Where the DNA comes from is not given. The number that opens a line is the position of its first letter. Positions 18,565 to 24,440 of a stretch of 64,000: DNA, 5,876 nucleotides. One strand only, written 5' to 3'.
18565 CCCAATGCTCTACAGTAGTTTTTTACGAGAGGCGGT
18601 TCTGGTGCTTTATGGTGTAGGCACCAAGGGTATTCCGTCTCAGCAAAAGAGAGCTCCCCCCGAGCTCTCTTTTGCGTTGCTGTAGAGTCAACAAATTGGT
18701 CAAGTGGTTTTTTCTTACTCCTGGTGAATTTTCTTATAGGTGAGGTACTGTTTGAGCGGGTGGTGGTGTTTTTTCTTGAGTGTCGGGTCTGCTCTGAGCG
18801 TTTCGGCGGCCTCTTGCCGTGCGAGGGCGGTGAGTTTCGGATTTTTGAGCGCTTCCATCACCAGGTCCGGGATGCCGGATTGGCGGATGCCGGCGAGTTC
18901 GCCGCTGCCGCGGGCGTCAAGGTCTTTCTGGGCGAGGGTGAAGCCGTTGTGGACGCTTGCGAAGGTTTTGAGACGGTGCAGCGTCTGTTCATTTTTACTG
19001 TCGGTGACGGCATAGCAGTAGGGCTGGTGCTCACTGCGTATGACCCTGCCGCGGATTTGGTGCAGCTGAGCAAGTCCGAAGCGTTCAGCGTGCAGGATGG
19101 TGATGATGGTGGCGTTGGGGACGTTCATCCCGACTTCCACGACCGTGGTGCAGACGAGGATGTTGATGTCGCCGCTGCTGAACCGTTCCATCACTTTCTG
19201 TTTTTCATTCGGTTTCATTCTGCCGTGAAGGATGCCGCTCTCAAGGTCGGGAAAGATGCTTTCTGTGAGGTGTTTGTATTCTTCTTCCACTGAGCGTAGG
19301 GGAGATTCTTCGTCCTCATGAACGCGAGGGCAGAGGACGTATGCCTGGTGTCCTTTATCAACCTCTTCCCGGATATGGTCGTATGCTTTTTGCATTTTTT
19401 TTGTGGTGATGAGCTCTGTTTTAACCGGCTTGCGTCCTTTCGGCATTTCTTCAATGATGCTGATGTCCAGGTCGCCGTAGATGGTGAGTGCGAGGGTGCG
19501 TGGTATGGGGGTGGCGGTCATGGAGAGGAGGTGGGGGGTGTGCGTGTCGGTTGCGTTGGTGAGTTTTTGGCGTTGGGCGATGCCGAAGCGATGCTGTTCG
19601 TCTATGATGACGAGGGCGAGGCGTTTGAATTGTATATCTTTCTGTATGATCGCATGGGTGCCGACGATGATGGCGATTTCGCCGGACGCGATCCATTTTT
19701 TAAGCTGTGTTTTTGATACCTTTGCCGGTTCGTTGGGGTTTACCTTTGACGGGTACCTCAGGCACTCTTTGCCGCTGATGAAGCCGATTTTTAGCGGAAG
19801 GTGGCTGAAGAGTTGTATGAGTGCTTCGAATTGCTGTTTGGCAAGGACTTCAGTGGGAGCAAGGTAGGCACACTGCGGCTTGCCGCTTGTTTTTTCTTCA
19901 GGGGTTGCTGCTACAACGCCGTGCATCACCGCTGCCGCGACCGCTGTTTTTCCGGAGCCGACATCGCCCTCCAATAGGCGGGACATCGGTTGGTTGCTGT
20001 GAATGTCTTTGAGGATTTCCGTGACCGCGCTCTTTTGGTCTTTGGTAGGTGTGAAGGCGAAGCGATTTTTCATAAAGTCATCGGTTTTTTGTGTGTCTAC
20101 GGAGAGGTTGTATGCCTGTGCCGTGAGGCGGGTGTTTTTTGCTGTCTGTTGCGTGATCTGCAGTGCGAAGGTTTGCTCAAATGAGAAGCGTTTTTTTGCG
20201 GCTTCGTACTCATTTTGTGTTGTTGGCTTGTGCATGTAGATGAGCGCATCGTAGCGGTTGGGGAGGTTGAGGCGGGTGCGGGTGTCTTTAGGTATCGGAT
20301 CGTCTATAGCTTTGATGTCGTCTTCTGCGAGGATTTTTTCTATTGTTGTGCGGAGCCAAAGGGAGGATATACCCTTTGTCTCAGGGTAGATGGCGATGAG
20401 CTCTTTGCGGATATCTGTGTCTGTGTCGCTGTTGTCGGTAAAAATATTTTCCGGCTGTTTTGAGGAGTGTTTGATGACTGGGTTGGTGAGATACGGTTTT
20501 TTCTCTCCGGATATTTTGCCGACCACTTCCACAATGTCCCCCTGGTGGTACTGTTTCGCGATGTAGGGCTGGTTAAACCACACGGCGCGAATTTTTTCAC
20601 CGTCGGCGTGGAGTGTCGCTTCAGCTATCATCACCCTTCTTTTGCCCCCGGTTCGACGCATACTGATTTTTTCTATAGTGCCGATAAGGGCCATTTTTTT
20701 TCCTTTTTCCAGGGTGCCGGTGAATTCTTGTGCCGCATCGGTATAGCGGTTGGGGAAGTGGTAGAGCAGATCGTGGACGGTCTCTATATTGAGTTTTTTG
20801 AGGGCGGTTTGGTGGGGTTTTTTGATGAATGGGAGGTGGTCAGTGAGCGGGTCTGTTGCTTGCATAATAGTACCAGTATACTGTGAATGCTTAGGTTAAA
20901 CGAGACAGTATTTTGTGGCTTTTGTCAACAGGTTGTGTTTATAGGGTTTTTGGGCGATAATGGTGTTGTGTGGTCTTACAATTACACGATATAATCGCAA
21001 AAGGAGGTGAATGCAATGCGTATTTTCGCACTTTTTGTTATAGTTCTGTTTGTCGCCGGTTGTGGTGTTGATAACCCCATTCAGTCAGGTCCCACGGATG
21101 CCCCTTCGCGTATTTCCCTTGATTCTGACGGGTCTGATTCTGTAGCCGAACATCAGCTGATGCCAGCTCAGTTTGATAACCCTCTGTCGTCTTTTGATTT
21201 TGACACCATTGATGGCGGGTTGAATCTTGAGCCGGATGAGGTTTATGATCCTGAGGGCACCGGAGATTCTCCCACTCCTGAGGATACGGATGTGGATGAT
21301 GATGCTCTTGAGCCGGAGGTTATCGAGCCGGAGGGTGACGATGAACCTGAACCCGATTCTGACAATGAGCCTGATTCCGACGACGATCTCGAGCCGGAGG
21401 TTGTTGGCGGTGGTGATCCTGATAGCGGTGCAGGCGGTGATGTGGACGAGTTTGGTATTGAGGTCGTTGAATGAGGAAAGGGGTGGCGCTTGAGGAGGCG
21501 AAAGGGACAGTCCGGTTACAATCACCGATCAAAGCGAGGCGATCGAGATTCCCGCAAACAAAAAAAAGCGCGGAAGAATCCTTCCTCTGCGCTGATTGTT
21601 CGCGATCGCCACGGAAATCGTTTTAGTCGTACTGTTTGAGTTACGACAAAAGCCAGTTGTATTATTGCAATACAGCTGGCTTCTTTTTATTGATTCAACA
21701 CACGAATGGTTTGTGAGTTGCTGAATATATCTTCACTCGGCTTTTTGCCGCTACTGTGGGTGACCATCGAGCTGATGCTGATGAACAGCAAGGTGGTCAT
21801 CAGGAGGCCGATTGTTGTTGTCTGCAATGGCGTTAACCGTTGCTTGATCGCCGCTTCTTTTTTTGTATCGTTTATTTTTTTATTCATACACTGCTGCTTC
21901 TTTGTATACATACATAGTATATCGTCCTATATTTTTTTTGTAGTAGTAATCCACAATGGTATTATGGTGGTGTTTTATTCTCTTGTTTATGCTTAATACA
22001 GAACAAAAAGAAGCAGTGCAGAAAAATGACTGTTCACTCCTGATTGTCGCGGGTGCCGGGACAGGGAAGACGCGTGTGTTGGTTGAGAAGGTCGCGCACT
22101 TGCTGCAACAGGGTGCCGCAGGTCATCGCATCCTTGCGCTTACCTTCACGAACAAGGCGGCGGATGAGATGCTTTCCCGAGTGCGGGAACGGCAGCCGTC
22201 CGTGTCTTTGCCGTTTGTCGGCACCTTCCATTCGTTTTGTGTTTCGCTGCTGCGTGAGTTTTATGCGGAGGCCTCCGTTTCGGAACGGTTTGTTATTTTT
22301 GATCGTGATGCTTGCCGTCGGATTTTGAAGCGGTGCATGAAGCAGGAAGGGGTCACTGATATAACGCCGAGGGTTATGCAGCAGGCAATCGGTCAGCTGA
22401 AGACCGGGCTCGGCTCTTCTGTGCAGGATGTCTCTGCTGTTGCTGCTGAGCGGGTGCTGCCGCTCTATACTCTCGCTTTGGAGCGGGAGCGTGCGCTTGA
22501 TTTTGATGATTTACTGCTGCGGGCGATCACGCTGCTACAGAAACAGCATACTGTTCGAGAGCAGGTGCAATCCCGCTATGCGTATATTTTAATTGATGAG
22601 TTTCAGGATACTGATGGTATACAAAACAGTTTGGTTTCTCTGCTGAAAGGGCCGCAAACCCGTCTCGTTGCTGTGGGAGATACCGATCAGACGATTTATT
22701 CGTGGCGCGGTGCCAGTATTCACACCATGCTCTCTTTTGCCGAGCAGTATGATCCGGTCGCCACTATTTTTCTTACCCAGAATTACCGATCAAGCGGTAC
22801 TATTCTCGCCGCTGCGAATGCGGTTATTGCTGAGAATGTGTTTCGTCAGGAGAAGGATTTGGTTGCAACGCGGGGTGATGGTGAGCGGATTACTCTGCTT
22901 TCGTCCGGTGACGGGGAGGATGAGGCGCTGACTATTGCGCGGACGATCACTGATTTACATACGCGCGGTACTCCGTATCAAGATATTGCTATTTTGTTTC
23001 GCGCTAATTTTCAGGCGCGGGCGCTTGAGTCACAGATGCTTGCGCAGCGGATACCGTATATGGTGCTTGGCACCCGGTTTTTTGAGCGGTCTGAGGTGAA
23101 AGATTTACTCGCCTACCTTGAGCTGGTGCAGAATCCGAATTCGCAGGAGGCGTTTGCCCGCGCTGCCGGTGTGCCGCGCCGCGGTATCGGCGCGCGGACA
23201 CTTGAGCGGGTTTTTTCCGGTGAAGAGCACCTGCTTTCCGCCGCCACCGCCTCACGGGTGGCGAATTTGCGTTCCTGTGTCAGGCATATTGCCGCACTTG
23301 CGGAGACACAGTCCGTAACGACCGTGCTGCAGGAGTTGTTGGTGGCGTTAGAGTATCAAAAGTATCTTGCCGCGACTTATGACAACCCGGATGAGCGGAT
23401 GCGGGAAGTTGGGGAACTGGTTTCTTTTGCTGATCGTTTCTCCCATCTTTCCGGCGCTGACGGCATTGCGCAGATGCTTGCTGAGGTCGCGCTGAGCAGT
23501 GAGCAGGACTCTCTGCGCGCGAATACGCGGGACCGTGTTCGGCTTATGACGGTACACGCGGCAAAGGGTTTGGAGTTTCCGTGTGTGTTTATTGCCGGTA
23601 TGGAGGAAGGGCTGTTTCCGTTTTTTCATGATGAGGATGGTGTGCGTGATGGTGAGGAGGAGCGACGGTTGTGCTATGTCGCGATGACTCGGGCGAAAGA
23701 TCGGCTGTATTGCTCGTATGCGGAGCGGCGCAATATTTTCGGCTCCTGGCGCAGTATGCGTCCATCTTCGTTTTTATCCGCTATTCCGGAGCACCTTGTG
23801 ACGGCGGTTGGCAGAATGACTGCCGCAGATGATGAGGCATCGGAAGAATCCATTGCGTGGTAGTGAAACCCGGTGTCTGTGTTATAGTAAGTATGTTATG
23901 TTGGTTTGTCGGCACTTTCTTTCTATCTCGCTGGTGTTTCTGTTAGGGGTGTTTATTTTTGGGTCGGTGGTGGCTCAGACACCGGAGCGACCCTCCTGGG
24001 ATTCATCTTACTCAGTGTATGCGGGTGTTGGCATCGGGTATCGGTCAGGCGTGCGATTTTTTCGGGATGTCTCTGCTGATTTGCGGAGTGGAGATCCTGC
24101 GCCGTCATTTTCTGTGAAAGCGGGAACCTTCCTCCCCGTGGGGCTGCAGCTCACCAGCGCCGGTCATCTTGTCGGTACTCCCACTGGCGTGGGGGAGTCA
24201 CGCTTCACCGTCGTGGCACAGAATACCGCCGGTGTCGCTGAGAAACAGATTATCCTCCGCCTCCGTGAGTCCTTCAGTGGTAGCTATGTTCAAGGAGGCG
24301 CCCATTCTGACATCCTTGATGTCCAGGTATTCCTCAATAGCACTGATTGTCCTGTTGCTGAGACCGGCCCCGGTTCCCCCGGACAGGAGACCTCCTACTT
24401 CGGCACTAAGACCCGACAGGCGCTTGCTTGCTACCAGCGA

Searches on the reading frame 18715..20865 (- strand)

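Call 7: search_protein_families(library=pfam, proteins=[window:18715-20865:-], max_evalue=0.01)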
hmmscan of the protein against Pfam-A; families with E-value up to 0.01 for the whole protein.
window:18715-20865:- (716 aa): 11 families
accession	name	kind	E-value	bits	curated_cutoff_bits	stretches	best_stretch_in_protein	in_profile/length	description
PF00270.35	DEAD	-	1.4e-21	77.4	26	1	274-458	1-164/167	DEAD/DEAH box helicase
PF00271.37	Helicase_C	-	3.9e-19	69.4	23.5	1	490-611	2-109/110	Helicase conserved C-terminal domain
PF04851.21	ResIII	-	1.7e-13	51.2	22.5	1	272-453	3-162/164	Type III restriction enzyme, res subunit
PF17191.10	RecG_wedge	-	1.9e-11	44.3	23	1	19-177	13-157/162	RecG wedge domain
PF19833.4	RecG_dom3_C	-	5.4e-07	30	26.8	1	640-708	3-73/87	ATP-dependent DNA helicase RecG, domain 3, C-terminal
PF01336.31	tRNA_anti-codon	-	0.0011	19.3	27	1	68-122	11-61/75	OB-fold nucleic acid binding domain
PF22590.2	Cas3-like_C_2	-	0.0022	18.7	27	0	529-612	18-105/106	CRISPR-associated nuclease/helicase Cas3, C-terminal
PF00176.29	SNF2-rel_dom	-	0.0036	16.9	24.9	1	397-458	104-168/290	SNF2-related domain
PF13191.12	AAA_16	-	0.0041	18.1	32.6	1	277-320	8-51/167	AAA ATPase domain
PF13604.12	AAA_30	-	0.005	17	27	0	275-440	4-113/191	AAA domain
PF16203.11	ERCC3_RAD25_C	-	0.0061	16.3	27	0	541-614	80-154/248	ERCC3/RAD25/XPB C-terminal helicase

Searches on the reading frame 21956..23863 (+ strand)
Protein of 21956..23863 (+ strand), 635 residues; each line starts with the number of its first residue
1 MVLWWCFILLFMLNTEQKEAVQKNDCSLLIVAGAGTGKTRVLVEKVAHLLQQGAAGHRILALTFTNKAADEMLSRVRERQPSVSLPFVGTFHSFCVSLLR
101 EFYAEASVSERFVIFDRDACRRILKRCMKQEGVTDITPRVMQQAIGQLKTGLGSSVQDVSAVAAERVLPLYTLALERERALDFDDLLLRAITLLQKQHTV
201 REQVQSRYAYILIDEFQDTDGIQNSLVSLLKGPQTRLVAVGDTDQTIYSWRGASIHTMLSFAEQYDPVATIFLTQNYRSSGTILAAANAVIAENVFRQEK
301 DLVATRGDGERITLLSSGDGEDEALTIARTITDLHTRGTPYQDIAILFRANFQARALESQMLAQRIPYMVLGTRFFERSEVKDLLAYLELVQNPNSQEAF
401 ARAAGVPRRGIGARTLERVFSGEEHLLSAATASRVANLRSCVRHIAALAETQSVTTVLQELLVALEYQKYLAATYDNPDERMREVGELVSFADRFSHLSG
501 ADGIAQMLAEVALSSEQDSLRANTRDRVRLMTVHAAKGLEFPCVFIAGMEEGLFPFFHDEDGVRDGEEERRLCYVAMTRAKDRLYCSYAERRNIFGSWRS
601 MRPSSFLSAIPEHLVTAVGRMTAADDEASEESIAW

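Call 7: search_protein_families(library=pfam, proteins=[window:21956-23863:+], max_evalue=0.01)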
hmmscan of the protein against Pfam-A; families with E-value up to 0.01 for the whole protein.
window:21956-23863:+ (635 aa): 12 families
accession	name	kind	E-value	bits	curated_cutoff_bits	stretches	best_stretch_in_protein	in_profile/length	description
PF00580.27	UvrD-helicase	-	2.5e-71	241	23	1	13-265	1-270/271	UvrD/REP helicase N-terminal domain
PF13361.12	UvrD_C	-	3.1e-67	227.9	25.6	1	271-590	1-349/350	UvrD-like helicase C-terminal domain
PF13245.12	AAA_19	-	1.2e-24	87.5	25.1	1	17-249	1-132/134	AAA domain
PF13538.12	UvrD_C_2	-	3.6e-11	43.2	27.4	1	528-585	2-50/52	UvrD-like helicase C-terminal domain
PF13604.12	AAA_30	-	1.8e-08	34.8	27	1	13-73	2-63/191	AAA domain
PF13086.12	AAA_11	-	3e-07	30.9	27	1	13-79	2-80/257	AAA domain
PF01443.25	Viral_helicase1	-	2.3e-05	24.7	21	0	518-585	169-225/228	Viral superfamily 1 RNA helicase core domain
PF02562.22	PhoH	-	0.0018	18.3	27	0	209-275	121-188/205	PhoH-like protein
PF13087.12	AAA_12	-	0.002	18.2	27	0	523-585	138-189/195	AAA domain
PF04851.21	ResIII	-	0.0023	18.3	22.5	1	18-82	16-79/164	Type III restriction enzyme, res subunit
PF13191.12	AAA_16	-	0.0041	18.1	32.6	0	20-228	18-153/167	AAA ATPase domain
PF13401.12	AAA_22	-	0.0044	17.8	27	0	27-108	7-64/130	AAA domain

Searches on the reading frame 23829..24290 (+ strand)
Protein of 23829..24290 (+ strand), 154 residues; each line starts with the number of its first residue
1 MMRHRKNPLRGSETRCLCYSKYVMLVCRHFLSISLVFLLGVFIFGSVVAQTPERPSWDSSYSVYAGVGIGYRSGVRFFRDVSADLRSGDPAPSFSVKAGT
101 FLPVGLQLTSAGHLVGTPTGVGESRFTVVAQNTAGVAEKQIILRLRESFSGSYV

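Call 42: search_protein_families(library=pfam, proteins=[window:23829-24290:+], max_evalue=10)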
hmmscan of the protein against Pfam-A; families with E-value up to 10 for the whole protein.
window:23829-24290:+ (154 aa): 2 families
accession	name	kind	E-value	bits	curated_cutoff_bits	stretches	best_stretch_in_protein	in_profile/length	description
PF05345.18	He_PIG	-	5.2e-06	27.3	24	1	93-140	38-89/96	Putative Ig domain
PF23188.1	THU_Piezo1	-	0.012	16.1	27.2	1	12-57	2-47/121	Piezo1-like, transmembrane helical unit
